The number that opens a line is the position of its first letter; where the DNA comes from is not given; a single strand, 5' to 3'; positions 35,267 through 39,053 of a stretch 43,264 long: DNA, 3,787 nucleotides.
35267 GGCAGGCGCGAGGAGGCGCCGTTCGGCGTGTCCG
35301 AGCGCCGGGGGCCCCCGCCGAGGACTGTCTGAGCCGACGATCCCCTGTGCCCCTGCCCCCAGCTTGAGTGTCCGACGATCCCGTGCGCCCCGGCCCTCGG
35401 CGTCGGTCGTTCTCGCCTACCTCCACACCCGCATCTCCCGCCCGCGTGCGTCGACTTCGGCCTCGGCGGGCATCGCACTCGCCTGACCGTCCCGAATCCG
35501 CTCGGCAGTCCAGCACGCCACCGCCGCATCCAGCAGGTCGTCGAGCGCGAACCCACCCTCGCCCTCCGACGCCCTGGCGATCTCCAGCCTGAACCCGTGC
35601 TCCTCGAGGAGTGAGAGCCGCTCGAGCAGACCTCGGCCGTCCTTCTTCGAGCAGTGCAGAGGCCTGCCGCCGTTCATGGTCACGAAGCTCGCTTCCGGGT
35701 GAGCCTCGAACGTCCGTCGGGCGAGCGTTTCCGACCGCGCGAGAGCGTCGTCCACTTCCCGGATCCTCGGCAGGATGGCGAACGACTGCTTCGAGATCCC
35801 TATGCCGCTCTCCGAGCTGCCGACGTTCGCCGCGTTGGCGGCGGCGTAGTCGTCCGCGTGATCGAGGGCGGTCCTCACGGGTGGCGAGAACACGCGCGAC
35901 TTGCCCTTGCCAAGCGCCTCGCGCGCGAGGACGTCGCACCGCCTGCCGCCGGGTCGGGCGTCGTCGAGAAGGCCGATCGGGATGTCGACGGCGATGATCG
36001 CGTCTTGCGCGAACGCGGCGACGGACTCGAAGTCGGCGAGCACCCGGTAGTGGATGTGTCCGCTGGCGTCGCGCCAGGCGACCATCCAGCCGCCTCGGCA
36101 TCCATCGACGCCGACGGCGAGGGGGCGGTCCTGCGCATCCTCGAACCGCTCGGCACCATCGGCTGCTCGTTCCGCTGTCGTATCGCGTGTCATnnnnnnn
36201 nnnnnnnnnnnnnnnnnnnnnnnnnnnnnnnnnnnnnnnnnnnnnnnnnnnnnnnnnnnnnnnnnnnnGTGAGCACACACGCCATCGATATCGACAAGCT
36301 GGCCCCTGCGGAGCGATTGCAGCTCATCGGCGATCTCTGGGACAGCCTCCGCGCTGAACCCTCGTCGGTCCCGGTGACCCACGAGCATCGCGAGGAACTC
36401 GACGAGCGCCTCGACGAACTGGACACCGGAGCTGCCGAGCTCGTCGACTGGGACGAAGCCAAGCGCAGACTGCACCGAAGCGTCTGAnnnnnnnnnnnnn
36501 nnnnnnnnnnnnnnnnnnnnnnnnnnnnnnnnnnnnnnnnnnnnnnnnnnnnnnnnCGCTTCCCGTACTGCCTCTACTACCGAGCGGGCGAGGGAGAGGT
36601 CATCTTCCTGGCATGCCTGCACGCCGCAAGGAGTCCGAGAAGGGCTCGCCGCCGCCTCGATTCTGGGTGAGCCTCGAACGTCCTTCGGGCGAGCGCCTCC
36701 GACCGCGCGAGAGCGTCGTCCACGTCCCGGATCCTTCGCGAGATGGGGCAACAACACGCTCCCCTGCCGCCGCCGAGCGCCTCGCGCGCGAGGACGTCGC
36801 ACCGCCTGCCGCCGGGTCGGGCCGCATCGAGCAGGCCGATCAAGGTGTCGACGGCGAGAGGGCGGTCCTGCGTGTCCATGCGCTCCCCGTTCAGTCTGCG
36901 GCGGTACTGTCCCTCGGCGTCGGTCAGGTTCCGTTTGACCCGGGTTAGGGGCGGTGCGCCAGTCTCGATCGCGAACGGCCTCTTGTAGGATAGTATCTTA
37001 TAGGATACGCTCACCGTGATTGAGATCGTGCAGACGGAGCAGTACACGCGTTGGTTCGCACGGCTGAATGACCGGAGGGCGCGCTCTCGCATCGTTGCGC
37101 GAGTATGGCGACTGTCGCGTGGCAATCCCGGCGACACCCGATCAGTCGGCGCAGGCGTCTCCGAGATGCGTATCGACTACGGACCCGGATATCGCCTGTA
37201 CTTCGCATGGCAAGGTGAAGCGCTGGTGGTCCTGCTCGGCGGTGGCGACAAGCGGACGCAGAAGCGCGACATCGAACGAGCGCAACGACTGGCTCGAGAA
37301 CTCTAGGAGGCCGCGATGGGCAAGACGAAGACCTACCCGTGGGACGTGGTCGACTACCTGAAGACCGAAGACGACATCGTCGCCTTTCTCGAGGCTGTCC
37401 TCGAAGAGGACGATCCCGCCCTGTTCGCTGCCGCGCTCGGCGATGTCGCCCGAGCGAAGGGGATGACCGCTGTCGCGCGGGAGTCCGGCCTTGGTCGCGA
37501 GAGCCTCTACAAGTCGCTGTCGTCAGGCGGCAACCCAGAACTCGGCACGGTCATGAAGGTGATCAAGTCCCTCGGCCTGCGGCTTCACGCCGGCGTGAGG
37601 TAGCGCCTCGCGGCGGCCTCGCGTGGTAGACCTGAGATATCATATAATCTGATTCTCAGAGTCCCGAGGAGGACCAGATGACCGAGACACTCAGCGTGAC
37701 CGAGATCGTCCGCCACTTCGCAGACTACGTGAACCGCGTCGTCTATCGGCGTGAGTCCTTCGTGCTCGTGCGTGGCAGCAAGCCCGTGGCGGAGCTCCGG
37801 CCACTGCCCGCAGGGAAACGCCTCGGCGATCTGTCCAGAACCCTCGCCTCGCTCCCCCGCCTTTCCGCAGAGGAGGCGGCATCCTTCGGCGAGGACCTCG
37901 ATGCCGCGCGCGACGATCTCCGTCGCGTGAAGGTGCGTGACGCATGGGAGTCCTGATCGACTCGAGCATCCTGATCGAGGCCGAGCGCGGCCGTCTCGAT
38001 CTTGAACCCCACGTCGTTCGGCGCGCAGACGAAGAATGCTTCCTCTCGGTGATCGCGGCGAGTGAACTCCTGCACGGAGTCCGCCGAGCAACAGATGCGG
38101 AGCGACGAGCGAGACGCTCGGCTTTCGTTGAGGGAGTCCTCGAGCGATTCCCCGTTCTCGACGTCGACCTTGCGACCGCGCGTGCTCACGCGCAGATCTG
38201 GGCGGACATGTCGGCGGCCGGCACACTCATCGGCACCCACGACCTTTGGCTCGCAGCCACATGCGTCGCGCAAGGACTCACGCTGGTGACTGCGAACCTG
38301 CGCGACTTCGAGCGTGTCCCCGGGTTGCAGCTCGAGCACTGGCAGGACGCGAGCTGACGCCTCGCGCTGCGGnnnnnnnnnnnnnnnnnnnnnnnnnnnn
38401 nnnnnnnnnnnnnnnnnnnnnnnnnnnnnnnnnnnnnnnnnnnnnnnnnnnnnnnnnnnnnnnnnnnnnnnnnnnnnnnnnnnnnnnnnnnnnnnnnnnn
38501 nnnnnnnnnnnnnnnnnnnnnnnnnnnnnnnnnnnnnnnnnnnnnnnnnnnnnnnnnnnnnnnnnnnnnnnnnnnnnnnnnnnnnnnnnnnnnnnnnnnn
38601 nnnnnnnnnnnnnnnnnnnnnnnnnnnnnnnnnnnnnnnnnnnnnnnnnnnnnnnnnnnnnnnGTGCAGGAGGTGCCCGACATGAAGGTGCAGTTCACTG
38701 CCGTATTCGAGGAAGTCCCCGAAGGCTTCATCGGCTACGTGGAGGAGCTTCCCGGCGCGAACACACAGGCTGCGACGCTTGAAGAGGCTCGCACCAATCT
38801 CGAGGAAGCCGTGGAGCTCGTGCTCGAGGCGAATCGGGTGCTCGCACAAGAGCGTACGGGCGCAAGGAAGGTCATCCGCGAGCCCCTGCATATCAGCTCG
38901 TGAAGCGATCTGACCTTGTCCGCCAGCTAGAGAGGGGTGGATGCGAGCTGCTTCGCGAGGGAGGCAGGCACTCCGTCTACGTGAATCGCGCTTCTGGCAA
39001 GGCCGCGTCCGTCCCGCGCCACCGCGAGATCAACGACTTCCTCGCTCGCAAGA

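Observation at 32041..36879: DUF429 gene shattered into four copies interleaved with plus-strand TA-like cassettes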

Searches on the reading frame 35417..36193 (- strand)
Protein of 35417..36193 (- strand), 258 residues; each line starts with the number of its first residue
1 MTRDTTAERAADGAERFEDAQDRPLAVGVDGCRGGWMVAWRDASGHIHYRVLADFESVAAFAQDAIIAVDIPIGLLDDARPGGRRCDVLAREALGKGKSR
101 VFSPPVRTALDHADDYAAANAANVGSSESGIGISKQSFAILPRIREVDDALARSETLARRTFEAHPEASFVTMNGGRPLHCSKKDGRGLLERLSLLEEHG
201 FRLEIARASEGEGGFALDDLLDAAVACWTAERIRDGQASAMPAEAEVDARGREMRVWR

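Call 8: search_protein_families(library=pfam, proteins=[window:35417-36193:-], max_evalue=0.01)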
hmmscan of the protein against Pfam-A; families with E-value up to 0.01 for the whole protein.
window:35417-36193:- (258 aa): 1 family
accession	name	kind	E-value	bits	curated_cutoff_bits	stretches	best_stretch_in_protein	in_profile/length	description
PF04250.19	DUF429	-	4.5e-54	183.9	23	1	28-246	1-213/214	Protein of unknown function (DUF429)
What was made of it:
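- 35399..36193 (-): Intact DUF429 gene B (CDS 35417-36193) plus ~18 nt of native downstream sequence. It is the only copy with all conserved motifs. Positions 35417-35789 form the right arm of the 373-bp repeat. Pfam 1-213/214, E 4.5e-54 (call 8).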

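Call 17: search_protein_families(library=padloc, proteins=[window:35417-36193:-], max_evalue=0.01)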
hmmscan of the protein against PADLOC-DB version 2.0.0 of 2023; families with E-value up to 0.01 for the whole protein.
window:35417-36193:- (258 aa): 0 families

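Call 19: find_homologous_proteins(query=window:35417-36193:-, max_evalue=1e-10)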
Query window:35417-36193:- (258 aa): 1074 proteins with E <= 1e-10 among 7048 candidates; the best 120 are listed.
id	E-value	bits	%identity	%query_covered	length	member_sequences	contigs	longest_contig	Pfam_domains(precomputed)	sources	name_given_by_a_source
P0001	3.7e-90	320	83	70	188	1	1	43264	PF04250.20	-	-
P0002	2.6e-54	202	48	91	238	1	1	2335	PF04250.20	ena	-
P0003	4.8e-53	198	50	90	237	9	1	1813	PF04250.20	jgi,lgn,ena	jgi:predicted RNase H-like nuclease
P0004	7.3e-53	198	50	89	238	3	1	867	PF04250.20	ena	-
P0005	8.1e-53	198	46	91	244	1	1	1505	PF04250.20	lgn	-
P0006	9.6e-52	194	48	91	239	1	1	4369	PF04250.20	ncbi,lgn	-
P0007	1.2e-51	194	49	89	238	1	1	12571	PF04250.20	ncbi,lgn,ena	-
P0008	1.5e-51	193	47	90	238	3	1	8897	PF04250.20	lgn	-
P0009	4.7e-51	192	49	89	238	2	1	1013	PF04250.20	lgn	-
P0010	5.4e-51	192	46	90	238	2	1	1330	PF04250.20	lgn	-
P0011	5.8e-51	191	49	90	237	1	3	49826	PF04250.20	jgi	jgi:predicted RNase H-like nuclease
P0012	1.2e-50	190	48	90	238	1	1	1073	PF04250.20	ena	-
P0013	1.9e-50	190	44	90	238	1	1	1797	PF04250.20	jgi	jgi:predicted RNase H-like nuclease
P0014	4.2e-50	189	49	89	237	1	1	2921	PF04250.20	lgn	-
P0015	6.7e-50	188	47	91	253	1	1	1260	PF04250.20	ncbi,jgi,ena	jgi:predicted RNase H-like nuclease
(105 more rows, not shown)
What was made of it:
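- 35399..36193 (-): Best non-self relative is 50% identical (call 19).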

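Call 24: find_encoding_contigs(protein=P0011, flank=8000, max_places=3)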
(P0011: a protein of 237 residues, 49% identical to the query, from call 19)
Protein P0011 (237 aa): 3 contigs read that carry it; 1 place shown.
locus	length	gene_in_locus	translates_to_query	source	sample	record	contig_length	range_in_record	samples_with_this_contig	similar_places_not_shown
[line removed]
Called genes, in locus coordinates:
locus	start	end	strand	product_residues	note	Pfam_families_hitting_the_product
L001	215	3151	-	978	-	PF00069:Pkinase, PF07714:PK_Tyr_Ser-Thr, PF01636:APH (weak), PF07714:PK_Tyr_Ser-Thr (weak), PF13424:TPR_12, PF24885:TPR_NPHP3, PF13424:TPR_12, PF13424:TPR_12, +10 more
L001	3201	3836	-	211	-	-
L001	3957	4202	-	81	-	-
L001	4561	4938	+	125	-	PF21814:DUF6883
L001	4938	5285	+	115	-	-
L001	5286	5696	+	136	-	-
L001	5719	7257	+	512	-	PF01839:FG-GAP (faint), PF13517:FG-GAP_3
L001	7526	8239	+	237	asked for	PF04250:DUF429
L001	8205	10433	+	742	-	PF00069:Pkinase, PF07714:PK_Tyr_Ser-Thr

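Call 25: find_encoding_contigs(protein=P0007, flank=8000, max_places=3)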
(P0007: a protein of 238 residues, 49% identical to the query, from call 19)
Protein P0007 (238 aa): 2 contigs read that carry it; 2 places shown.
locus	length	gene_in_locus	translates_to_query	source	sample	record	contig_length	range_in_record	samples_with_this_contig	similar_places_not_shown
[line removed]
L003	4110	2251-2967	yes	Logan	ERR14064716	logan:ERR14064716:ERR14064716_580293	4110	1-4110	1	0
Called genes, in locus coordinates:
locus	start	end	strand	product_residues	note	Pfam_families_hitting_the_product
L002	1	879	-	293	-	?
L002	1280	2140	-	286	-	PF01513:NAD_kinase, PF20143:NAD_kinase_C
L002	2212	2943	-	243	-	PF01479:S4, PF01728:FtsJ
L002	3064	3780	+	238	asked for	PF04250:DUF429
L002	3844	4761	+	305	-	PF00892:EamA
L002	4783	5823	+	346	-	PF00528:BPD_transp_1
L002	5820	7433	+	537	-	PF00528:BPD_transp_1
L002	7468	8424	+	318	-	PF00005:ABC_tran, PF08352:oligo_HPY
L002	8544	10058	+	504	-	PF00232:Glyco_hydro_1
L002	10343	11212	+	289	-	PF06750:A24_N_bact, PF01478:Peptidase_A24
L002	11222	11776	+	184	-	PF00156:Pribosyltran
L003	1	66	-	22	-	?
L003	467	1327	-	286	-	PF01513:NAD_kinase, PF20143:NAD_kinase_C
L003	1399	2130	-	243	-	PF01479:S4, PF01728:FtsJ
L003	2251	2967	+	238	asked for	PF04250:DUF429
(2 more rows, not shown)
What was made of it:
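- Tried and rejected: Distant homologues are single genes in housekeeping contexts (calls 24, 25).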

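Call 32: find_encoding_contigs(protein=P0001, flank=10000, max_places=6)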
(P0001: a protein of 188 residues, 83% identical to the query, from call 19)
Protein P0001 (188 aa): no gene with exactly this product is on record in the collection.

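Call 70: search_protein_families(library=ncbifam, proteins=[window:35417-36193:-], max_evalue=0.01)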
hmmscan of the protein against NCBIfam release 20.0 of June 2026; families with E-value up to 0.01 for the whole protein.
window:35417-36193:- (258 aa): 0 families

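Call 76: search_dna_similar(query=window:35417-36193:-, collection=plasmids, mode=protein, max_rows=10)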
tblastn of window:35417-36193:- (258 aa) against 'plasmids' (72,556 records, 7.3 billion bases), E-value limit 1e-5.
Records with a match: 12; places in all: 13; records where one place covers at least 80% of the query: 0.
Best place of each record, by identity: <60% 12.
By first word of the organism name: Haladaptatus 2; Natronosalvus 2; Natrinema 1; Methylobacterium 1; Comamonadaceae 1; Haloterrigena 1; Haloarcula 1; Natrarchaeobaculum 1; Natronococcus 1; Haloferax 1.
By predicted mobility (MOB-suite, as given by PLSDB): non-mobilizable 12.
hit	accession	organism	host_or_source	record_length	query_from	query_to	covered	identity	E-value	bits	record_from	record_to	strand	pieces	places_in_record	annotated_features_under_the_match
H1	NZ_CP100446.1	Natrinema caseinilyticum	marine sediment,sediment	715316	20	183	64%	39.8%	4e-15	82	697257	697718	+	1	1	DUF429 domain-containing protein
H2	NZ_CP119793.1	Haladaptatus sp. QDMS2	cell culture,sediment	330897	26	183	61%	36.7%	4e-13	76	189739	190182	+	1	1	DUF429 domain-containing protein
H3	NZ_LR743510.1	Methylobacterium bullatum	-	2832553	28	184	61%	36.6%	7e-14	78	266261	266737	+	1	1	none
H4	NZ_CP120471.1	Haladaptatus sp. DYSN1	cell culture,sediment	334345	26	183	61%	36.1%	7e-12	72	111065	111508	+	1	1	DUF429 domain-containing protein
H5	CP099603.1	Comamonadaceae bacterium OTU4NAUVB1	Arabidopsis thaliana,pure culture,leaf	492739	26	183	61%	35.0%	1e-14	80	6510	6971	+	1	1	DUF429 domain-containing protein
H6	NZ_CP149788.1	Haloterrigena sp. KLK7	cell culture,salt lake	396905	13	183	66%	32.0%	5e-11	70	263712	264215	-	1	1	DUF429 domain-containing protein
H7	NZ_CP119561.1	Haloarcula halophila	cell culture,sediment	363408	27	174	57%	34.7%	1e-8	63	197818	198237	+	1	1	DUF429 domain-containing protein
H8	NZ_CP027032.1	Natrarchaeobaculum sulfurireducens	Shar-Burdiin hypersaline soda lake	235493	26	174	58%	33.5%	6e-9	64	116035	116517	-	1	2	DUF429 domain-containing protein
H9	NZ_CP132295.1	Natronococcus sp. AD-5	cell culture,sediment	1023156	27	183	61%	31.0%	1e-7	59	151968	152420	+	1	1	record has no annotation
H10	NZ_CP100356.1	Natronosalvus rutilus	cell culture,sediment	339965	67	184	46%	38.0%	4e-10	67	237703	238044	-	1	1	DUF429 domain-containing protein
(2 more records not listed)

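Call 78: find_related_loci(query=window:35417-36193:-, collection=viral_contigs, flank=6000)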
Query window:35417-36193:- (258 aa) in viral_contigs; peptide patterns used: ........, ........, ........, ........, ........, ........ (x = any residue, [..] = any of these).
11 stretches matched a pattern, but none encodes a relative of the query by tblastn (E <= 1e-3).

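Call 96: search_protein_families(library=phrogs, proteins=[window:35417-36193:-], max_evalue=0.001)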
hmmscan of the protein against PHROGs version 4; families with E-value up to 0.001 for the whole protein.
window:35417-36193:- (258 aa): 0 families

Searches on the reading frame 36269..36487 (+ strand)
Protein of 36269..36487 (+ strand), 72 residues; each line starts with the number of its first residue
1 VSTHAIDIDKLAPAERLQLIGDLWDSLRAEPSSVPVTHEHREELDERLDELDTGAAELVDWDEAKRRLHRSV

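Call 8: search_protein_families(library=pfam, proteins=[window:36269-36487:+], max_evalue=0.01)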
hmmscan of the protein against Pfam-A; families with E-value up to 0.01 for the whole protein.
window:36269-36487:+ (72 aa): 1 family
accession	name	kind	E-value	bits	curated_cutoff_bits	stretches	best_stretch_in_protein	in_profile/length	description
PF09720.15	Unstab_antitox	-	8.9e-17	61.3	23.3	1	10-64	1-54/54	Putative addiction module component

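Call 70: search_protein_families(library=ncbifam, proteins=[window:36269-36487:+], max_evalue=0.01)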
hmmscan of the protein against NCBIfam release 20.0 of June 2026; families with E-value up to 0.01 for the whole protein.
window:36269-36487:+ (72 aa): 1 family
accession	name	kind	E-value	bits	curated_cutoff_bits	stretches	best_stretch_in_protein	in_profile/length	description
TIGR02574.1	stabl_TIGR02574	hypoth_equivalog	1.5e-13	50.5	31.9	1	7-69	1-63/65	putative addiction module component, TIGR02574 family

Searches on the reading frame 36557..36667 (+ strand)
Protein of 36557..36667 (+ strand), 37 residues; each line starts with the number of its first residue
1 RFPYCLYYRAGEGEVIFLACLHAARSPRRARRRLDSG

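Call 72: search_protein_families(library=pfam, proteins=[window:36557-36667:+], max_evalue=1)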
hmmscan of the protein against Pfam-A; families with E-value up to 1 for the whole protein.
seq(37 aa): 0 families
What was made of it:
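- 36233..36666 (+): Addiction-module cassette: promoter-like site 36233-36262, Unstab_antitox/TIGR02574 gene 36269-36487, and a parE-like remnant 36489-36666. The last codons of the remnant overlap the edge of copy A. The parE remnant was read by eye only and has no HMM hit (call 72).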

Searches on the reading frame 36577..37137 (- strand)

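Call 8: search_protein_families(library=pfam, proteins=[window:36577-37137:-], max_evalue=0.01)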
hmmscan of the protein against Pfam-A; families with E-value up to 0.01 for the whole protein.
window:36577-37137:- (186 aa): 1 family
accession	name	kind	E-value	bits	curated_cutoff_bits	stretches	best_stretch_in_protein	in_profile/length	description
PF04250.19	DUF429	-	7.1e-06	26.3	23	0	93-135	39-79/214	Protein of unknown function (DUF429)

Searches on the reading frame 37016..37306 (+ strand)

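Call 9: search_protein_families(library=pfam, proteins=[window:37016-37306:+], max_evalue=0.01)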
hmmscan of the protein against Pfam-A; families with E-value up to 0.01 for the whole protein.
window:37016-37306:+ (96 aa): 1 family
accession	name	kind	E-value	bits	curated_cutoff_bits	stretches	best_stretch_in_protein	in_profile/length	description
PF05973.20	Gp49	-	2e-06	28.2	23.9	1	20-91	8-87/90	Phage derived protein Gp49-like (DUF891)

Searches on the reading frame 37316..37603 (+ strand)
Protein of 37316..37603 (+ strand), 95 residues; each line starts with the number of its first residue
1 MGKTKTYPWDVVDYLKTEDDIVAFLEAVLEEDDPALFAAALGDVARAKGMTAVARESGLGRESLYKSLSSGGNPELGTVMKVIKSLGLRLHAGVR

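Call 9: search_protein_families(library=pfam, proteins=[window:37316-37603:+], max_evalue=0.01)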
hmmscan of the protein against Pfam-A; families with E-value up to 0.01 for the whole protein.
window:37316-37603:+ (95 aa): 1 family
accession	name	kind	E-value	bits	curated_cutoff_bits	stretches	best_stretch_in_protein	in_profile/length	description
PF21716.3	dnstrm_HI1420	-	7.1e-31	106.4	27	1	7-92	3-88/90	Probable addiction module antidote protein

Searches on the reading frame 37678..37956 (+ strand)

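Call 9: search_protein_families(library=pfam, proteins=[window:37678-37956:+], max_evalue=0.01)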
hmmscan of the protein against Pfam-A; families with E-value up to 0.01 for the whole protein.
window:37678-37956:+ (92 aa): 1 family
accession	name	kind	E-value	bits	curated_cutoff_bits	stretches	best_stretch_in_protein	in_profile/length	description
PF02604.26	PhdYeFM_antitox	-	7.7e-06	26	29.8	1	3-69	2-67/74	Antitoxin Phd_YefM, type II toxin-antitoxin system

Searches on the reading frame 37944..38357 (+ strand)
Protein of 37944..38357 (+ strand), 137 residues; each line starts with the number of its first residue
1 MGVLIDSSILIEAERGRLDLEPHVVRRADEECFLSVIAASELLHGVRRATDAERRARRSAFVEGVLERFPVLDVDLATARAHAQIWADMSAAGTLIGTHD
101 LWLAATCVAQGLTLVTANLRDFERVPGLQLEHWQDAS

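Call 9: search_protein_families(library=pfam, proteins=[window:37944-38357:+], max_evalue=0.01)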
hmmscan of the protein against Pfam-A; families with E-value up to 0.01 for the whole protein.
window:37944-38357:+ (137 aa): 1 family
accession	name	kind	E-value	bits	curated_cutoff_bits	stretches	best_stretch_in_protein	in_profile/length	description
PF01850.27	PIN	-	3.1e-14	54.1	23.6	1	3-127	1-119/120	PIN domain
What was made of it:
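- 37016..39094 (+): Three further TA cassettes with no DUF429 separator: Gp49/HigB-like plus HI1420-type antidote (37016-37603), Phd plus PIN/VapC (37678-38357), and hicBA-2 (38664-39094). They are followed by the conserved flank gene FGase (39186-40013, minus strand). Call 9.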

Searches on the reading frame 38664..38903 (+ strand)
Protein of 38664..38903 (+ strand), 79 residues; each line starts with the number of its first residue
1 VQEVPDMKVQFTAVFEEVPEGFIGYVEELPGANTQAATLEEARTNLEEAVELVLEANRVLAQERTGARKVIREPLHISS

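Call 9: search_protein_families(library=pfam, proteins=[window:38664-38903:+], max_evalue=0.01)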
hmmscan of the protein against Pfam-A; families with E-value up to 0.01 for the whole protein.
window:38664-38903:+ (79 aa): 2 families
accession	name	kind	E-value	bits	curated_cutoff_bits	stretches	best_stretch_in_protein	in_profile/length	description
PF21748.3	UPF0150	-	2.6e-06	27.7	27.3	1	13-52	10-51/64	UPF0150-like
PF15919.11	HicB_lk_antitox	-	0.0056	17.3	27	1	26-56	17-47/123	HicB_like antitoxin of bacterial toxin-antitoxin system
